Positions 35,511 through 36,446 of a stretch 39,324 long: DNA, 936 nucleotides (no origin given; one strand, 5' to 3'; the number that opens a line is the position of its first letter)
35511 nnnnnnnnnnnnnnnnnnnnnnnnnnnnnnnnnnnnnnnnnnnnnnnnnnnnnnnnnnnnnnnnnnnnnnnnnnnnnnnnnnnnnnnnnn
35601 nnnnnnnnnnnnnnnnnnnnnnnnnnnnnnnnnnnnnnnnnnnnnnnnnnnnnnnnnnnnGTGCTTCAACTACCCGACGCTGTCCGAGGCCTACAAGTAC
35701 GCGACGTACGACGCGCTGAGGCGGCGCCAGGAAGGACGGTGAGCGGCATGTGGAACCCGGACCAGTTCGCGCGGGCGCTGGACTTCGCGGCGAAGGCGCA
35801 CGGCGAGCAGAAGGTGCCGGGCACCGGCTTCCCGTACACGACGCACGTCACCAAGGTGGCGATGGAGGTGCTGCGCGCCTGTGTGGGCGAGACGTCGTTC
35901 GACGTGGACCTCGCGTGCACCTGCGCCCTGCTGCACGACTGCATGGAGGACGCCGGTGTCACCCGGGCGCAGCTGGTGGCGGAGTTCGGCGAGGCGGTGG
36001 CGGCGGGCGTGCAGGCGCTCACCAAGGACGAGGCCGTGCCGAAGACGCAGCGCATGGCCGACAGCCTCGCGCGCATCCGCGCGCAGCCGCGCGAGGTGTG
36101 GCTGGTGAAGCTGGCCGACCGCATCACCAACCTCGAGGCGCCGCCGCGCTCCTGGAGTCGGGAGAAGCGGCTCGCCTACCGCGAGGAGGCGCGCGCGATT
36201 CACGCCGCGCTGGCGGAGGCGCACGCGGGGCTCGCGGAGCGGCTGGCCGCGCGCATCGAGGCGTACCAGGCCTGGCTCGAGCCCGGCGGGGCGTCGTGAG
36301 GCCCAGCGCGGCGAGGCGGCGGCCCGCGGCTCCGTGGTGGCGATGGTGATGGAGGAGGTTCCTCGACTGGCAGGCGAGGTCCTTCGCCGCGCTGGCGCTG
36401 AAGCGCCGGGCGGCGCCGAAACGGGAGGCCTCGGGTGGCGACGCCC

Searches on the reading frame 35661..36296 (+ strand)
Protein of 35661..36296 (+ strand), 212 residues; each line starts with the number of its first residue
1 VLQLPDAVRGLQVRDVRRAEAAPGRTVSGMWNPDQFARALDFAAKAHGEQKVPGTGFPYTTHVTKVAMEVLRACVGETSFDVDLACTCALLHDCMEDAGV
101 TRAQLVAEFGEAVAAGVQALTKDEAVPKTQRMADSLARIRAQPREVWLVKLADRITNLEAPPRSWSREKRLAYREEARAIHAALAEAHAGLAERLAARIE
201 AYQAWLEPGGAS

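Call 63: search_protein_families(library=pfam, proteins=[window:35661-36296:+], max_evalue=0.001)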
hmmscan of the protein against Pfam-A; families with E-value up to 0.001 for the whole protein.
window:35661-36296:+ (212 aa): 2 families
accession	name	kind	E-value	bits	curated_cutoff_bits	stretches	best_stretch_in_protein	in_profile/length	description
PF13328.12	HD_4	-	1.1e-14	54.8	27.2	1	39-186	1-151/156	HD domain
PF01966.28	HD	-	9.2e-05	23.2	22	1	61-157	3-115/116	HD domain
